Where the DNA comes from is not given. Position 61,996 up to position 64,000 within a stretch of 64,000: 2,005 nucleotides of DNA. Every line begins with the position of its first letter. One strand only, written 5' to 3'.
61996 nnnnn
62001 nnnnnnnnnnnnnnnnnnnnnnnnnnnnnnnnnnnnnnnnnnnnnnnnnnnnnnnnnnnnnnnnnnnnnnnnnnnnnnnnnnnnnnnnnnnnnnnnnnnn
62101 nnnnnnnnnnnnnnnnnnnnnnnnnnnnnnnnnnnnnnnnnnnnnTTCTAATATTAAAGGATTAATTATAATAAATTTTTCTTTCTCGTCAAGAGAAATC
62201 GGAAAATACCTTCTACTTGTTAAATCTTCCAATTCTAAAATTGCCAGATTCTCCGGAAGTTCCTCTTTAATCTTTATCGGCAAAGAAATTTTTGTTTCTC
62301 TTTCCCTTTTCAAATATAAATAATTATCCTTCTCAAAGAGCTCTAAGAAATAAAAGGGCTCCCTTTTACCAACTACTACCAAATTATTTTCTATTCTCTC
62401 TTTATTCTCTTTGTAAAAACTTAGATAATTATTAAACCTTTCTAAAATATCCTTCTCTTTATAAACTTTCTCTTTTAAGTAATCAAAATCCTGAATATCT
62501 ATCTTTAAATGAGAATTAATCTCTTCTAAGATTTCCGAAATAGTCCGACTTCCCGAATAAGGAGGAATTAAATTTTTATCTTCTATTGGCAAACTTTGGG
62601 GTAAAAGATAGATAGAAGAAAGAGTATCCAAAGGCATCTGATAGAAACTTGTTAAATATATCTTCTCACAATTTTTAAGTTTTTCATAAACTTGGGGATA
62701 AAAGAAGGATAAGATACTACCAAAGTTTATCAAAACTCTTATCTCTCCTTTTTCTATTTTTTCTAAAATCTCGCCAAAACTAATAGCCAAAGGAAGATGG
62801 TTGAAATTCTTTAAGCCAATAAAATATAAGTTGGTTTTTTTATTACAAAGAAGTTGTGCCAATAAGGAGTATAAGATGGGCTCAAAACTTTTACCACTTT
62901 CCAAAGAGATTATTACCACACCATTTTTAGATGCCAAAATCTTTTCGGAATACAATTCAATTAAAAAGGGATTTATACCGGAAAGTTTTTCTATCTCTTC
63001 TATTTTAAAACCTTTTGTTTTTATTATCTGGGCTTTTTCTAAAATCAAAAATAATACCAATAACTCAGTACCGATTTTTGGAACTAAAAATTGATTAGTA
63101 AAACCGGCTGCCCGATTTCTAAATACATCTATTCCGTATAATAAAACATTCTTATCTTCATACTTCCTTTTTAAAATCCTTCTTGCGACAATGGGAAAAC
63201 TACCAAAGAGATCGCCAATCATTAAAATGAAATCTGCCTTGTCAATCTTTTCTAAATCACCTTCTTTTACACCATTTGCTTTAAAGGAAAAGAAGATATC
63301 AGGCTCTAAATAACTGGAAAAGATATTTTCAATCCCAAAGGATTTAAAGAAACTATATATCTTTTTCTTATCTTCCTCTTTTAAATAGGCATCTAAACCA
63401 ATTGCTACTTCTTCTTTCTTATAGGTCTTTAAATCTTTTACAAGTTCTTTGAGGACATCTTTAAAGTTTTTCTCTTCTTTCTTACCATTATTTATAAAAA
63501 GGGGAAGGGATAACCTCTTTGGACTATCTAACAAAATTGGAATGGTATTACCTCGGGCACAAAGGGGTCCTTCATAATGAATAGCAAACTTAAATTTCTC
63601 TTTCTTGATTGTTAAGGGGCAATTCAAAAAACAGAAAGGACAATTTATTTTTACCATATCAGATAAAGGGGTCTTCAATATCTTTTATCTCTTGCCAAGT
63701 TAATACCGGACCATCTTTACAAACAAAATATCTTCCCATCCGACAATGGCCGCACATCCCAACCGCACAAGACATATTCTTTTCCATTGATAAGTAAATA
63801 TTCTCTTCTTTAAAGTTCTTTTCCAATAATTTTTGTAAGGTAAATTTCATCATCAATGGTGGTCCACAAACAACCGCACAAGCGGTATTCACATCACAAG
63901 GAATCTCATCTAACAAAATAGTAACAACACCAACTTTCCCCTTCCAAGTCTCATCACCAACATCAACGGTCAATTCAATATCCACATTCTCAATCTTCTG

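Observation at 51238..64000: Membrane-bound group-4 [NiFe] hydrogenase with Mrp antiporter, Mo-enzyme-like and FNR-like subunits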

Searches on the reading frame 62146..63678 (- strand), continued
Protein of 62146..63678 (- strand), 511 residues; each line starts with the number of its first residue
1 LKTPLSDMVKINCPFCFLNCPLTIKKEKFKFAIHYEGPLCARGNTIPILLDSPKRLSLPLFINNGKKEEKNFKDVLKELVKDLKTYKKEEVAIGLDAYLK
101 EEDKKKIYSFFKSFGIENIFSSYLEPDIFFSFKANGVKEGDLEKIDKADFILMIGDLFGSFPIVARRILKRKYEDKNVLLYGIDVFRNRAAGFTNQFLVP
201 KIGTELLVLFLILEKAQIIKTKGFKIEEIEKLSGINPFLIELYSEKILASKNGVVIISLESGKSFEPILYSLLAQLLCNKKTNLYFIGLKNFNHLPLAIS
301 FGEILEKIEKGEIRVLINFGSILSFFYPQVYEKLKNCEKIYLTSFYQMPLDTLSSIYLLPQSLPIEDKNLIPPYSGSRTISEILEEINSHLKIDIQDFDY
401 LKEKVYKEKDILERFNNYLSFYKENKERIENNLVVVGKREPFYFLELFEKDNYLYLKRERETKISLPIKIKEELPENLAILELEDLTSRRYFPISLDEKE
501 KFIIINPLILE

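Call 55: search_solved_structures(query=A2, max_evalue=0.001, show_alignments=4)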
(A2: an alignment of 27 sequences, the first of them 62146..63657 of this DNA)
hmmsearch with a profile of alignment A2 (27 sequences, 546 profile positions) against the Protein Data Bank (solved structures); distinct sequences matched with E-value up to 0.001: 85 (the best 60 are shown).
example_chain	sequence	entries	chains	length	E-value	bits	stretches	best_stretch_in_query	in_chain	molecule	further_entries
9t1s_L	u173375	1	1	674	1.1e-50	175.6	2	3-280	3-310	formate dehydrogenase (coenzyme F420)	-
7qv7_S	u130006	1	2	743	1.8e-43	151.8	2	3-403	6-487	Hydrogen dependent carbon dioxide reductase subunit FdhF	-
7bkb_D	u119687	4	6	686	2.5e-41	144.8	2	3-421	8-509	Formate dehydrogenase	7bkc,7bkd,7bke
8rqz_C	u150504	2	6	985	2.6e-36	128.2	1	3-404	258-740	Probable oxidoreductase YjgC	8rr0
9gzq_A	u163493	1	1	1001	2.9e-36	128.1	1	3-404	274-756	Probable oxidoreductase YjgC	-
9vap_A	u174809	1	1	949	2e-33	118.7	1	3-260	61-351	Formate dehydrogenase molybdopterin-binding subunit FdhA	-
1aa6_A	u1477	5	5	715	7.9e-33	116.7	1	4-279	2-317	FORMATE DEHYDROGENASE H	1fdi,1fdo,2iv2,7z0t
9wxb_B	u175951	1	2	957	9.3e-31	109.9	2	5-280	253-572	Formate dehydrogenase alpha subunit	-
6tg9_A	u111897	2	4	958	1.2e-29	106.2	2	5-280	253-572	Formate dehydrogenase subunit alpha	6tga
7vw6_A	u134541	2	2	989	2.2e-29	105.4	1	6-406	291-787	Formate dehydrogenase | Tungsten-containing formate dehydrogenase alpha subunit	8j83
7e5z_A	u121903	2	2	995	2.3e-29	105.3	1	6-406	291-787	Formate dehydrogenase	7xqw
2jim_A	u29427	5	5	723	1.3e-28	102.8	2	6-266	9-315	PERIPLASMIC NITRATE REDUCTASE | PROTEIN (PERIPLASMIC NITRATE REDUCTASE)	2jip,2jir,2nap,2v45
2jio_A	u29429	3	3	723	2e-28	102.2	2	6-266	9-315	PERIPLASMIC NITRATE REDUCTASE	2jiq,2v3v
9bov_A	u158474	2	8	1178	7.4e-27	97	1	3-393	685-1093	Molybdopterin oxidoreductase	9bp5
8oh5_C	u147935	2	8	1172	4.7e-26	94.4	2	3-165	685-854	Formate dehydrogenase-O, major subunit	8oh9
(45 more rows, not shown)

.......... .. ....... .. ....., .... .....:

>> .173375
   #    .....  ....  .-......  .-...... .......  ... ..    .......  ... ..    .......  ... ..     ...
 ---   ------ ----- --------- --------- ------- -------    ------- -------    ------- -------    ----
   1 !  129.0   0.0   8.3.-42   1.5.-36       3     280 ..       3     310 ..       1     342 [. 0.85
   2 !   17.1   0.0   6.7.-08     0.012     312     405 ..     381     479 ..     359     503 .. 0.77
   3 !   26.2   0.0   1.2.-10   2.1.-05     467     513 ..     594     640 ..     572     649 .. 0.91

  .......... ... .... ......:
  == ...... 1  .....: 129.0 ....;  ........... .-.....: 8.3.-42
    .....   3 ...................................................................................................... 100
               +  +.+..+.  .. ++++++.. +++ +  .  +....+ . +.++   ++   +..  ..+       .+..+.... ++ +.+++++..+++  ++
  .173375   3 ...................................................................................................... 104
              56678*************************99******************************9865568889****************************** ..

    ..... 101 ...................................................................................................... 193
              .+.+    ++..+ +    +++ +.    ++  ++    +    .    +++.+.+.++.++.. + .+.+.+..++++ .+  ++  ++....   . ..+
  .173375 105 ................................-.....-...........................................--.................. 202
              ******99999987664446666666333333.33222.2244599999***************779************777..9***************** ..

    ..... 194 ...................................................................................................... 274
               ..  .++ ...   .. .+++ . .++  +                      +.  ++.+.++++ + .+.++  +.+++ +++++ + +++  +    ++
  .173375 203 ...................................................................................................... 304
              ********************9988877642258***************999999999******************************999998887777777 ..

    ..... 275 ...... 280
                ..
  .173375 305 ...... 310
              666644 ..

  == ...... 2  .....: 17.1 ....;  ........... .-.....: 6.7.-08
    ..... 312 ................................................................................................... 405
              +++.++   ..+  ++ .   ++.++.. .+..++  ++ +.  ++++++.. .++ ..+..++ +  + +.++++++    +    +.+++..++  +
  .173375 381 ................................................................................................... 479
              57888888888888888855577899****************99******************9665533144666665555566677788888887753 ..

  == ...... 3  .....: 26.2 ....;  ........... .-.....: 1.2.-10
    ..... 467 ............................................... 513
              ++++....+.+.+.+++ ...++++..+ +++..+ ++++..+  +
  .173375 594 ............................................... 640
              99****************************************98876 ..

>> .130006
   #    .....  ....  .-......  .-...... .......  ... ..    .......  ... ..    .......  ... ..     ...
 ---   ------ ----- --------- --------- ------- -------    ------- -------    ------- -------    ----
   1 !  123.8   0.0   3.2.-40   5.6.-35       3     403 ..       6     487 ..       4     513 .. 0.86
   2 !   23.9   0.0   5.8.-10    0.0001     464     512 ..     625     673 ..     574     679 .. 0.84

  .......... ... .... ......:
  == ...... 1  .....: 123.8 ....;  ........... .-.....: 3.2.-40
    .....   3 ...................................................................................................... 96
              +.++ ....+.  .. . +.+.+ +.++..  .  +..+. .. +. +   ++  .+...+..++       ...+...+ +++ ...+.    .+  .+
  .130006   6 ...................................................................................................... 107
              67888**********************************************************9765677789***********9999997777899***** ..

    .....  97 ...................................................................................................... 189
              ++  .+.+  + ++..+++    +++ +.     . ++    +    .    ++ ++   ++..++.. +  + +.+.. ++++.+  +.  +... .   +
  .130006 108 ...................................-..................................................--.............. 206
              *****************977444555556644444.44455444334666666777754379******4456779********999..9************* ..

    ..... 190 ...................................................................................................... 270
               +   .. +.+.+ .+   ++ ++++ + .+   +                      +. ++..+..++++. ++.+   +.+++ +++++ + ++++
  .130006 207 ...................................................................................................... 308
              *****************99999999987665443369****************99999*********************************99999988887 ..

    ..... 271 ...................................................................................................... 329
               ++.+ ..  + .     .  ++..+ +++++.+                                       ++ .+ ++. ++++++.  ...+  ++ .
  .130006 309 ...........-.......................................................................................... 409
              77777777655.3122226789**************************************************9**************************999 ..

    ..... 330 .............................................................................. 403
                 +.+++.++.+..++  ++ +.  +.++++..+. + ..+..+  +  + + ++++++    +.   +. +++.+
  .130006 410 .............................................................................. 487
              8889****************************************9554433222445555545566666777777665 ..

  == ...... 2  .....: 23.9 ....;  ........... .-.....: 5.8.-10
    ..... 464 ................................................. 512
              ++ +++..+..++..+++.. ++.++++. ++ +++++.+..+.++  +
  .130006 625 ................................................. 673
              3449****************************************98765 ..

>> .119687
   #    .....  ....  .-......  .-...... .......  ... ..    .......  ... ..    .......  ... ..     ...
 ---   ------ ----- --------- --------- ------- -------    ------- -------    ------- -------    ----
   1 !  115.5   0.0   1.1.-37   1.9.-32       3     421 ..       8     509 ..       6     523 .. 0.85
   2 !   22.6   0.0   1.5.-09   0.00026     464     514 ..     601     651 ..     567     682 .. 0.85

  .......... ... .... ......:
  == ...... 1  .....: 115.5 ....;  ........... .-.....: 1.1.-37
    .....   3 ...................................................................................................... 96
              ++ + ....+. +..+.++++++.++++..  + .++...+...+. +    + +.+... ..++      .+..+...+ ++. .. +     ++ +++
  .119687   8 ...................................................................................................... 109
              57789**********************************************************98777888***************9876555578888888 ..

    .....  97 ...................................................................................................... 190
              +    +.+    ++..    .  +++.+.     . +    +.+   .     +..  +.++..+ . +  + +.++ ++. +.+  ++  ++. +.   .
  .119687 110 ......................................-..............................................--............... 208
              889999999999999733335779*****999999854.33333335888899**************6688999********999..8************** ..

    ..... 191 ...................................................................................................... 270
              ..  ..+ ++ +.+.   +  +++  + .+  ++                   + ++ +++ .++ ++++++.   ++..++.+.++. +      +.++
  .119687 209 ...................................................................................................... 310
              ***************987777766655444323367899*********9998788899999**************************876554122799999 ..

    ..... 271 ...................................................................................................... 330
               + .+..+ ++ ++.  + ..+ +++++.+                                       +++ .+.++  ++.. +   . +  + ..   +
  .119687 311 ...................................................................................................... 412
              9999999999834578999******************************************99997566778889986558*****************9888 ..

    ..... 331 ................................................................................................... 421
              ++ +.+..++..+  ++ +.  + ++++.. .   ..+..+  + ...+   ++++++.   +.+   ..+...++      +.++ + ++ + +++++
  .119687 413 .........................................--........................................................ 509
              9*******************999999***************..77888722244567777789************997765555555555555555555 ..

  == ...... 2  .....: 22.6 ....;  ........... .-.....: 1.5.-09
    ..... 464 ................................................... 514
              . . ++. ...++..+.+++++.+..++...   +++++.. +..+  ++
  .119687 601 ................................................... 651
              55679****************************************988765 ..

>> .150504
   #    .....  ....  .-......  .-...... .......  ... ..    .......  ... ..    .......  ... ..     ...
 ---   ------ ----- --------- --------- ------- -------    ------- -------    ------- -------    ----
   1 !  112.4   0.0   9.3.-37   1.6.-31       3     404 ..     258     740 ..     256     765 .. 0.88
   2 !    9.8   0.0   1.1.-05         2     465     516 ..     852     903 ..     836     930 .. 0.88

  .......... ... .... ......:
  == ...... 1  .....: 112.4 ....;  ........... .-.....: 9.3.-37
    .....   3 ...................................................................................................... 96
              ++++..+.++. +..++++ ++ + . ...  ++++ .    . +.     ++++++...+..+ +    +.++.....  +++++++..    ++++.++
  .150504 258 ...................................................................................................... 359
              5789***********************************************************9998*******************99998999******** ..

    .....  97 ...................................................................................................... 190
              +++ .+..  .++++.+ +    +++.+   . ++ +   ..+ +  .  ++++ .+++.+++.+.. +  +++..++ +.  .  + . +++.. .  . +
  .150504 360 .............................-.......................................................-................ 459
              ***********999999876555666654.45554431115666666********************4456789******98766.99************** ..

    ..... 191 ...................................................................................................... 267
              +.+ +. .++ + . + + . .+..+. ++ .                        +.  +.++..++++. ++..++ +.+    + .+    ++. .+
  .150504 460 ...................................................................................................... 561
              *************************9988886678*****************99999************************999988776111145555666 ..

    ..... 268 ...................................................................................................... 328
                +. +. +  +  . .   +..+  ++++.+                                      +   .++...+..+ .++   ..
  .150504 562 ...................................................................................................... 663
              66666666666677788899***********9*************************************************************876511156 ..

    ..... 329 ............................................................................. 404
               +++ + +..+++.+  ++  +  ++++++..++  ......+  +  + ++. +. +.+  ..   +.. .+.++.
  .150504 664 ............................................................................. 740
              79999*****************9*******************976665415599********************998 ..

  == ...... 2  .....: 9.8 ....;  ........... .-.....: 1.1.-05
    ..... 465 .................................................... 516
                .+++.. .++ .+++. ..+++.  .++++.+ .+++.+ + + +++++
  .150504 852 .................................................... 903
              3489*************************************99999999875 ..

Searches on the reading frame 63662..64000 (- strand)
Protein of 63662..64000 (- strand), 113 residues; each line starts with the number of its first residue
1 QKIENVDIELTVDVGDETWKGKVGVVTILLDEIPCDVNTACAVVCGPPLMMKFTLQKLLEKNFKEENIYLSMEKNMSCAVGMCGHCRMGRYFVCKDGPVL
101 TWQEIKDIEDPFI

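Call 5: search_protein_families(library=pfam, proteins=[window:63662-64000:-], max_evalue=0.01)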
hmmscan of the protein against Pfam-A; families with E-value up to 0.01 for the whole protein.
window:63662-64000:- (113 aa): 2 families
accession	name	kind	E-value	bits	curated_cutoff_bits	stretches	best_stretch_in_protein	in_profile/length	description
PF10418.14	DHODB_Fe-S_bind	-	1.3e-09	38.1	23.9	1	73-105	1-40/41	Iron-sulfur cluster binding domain of dihydroorotate dehydrogenase B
PF00175.26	NAD_binding_1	-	0.0075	17.4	22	0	12-54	63-107/109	Oxidoreductase NAD-binding domain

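Call 8: search_protein_families(library=ncbifam, proteins=[window:63662-64000:-], max_evalue=0.01)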
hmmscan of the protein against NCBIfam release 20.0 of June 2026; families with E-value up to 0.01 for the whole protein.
window:63662-64000:- (113 aa): 15 families
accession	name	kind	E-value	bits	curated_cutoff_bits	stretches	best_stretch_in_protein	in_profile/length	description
TIGR02911.1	sulfite_red_B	equivalog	9.7e-32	110.1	288.6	1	4-108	154-259/261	anaerobic sulfite reductase subunit AsrB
NF006220.0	PRK08345.1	subfamily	6.2e-25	88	395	1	22-105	200-287/294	cytochrome-c3 hydrogenase subunit gamma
NF040830.1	sulfhyd_ShyC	equivalog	1.4e-20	73.6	600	1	23-104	195-280/288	NAD(P)-dependent hydrogenase/sulfhydrogenase 2 subunit gamma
NF040835.1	sulfhyd_HydG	equivalog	6e-20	71.7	650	1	3-105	179-284/292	NADPH-dependent hydrogenase/sulfhydrogenase 1 subunit gamma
NF000796.0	PRK00054.1-1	equivalog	5.6e-19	68.4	224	1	14-107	146-237/254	dihydroorotate dehydrogenase electron transfer subunit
NF000798.0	PRK00054.1-3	equivalog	1.8e-12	47.4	219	1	18-105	155-242/244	dihydroorotate dehydrogenase electron transfer subunit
NF000799.0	PRK00054.1-4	equivalog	1.7e-10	40.4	314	1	18-105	168-256/258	dihydroorotate dehydrogenase electron transfer subunit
NF000797.0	PRK00054.1-2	equivalog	2.5e-09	36.8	270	1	11-101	172-261/267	dihydroorotate dehydrogenase electron transfer subunit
NF009414.0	PRK12778.1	equivalog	5.3e-09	34.9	1103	1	15-100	156-243/752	bifunctional dihydroorotate dehydrogenase B NAD binding subunit/NADPH-dependent glutamate synthase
NF004862.0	PRK06222.1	subfamily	1.5e-08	34.5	220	1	8-100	150-243/281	sulfide/dihydroorotate dehydrogenase-like FAD/NAD-binding protein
NF008822.0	PRK11872.1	equivalog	0.00011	21.4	402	1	2-71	264-333/341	anthranilate 1,2-dioxygenase electron transfer component AntC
NF009415.0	PRK12779.1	equivalog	0.00033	18.7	1519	1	22-93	824-906/944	putative bifunctional glutamate synthase subunit beta/2-polyprenylphenol hydroxylase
NF045803.1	MethMoxFADbindMmoC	equivalog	0.00034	19.5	500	1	2-70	268-337/343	aromatic/alkene monooxygenase hydroxylase FAD-binding subunit MmoC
NF009413.0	PRK12775.1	equivalog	0.00062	17.7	1895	1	14-100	156-243/1006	putative trifunctional 2-polyprenylphenol hydroxylase/glutamate synthase subunit beta/ferritin domain-containing protein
NF007463.0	PRK10040.1-2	equivalog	0.00097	18.9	93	1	80-99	28-46/58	hypothetical protein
